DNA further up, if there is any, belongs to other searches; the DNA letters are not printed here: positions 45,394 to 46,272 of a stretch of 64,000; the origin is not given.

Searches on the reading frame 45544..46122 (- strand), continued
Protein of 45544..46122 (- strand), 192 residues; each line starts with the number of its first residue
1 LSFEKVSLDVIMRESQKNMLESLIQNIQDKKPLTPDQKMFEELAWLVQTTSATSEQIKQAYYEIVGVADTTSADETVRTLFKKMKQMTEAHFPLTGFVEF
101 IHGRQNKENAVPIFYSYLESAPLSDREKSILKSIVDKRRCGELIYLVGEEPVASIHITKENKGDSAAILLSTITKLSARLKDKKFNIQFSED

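Call 85: find_encoding_contigs(protein=P0127, flank=6000, max_places=3)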
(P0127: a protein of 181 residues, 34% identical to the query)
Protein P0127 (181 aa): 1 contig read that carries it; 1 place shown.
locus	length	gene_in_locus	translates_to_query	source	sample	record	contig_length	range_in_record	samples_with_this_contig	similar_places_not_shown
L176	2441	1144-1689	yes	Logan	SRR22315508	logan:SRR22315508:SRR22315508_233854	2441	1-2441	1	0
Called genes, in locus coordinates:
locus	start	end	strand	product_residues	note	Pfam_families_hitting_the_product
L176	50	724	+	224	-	PF20582:UPF0758_N, PF04002:RadC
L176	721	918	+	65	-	-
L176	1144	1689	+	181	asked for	-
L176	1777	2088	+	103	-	PF08922:DUF1905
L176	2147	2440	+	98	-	?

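Call 87: find_related_loci(query=A4, collection=viral_contigs, flank=6000)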
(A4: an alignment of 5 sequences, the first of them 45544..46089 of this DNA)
Query A4 (181 aa) in viral_contigs; peptide patterns used: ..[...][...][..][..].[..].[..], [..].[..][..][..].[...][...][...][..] (x = any residue, [..] = any of these).
25 stretches matched a pattern, but none encodes a relative of the query by tblastn (E <= 1e-3).

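Call 94: search_protein_families(library=pfam, proteins=[L174:2325-2840:+, L174:3581-3979:+, L174:4539-5048:+], max_evalue=0.001)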
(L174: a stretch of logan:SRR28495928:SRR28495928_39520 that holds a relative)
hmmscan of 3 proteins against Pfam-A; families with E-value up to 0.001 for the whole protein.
L174:2325-2840:+ (171 aa): 0 families

L174:3581-3979:+ (132 aa): 0 families

L174:4539-5048:+ (169 aa): 0 families

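Call 98: search_protein_families(library=pfam, proteins=[L010:68-1129:+], max_evalue=0.001)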
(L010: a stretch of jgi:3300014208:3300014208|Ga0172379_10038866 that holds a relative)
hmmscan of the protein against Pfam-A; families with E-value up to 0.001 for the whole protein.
L010:68-1129:+ (353 aa): 2 families
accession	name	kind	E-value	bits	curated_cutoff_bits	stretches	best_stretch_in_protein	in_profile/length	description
PF12705.13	PDDEXK_1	-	1.6e-19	71.3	22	1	69-323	2-240/247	PD-(D/E)XK nuclease superfamily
PF01930.23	Cas_Cas4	-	0.00034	21.2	22.7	1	204-308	53-151/160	Domain of unknown function DUF83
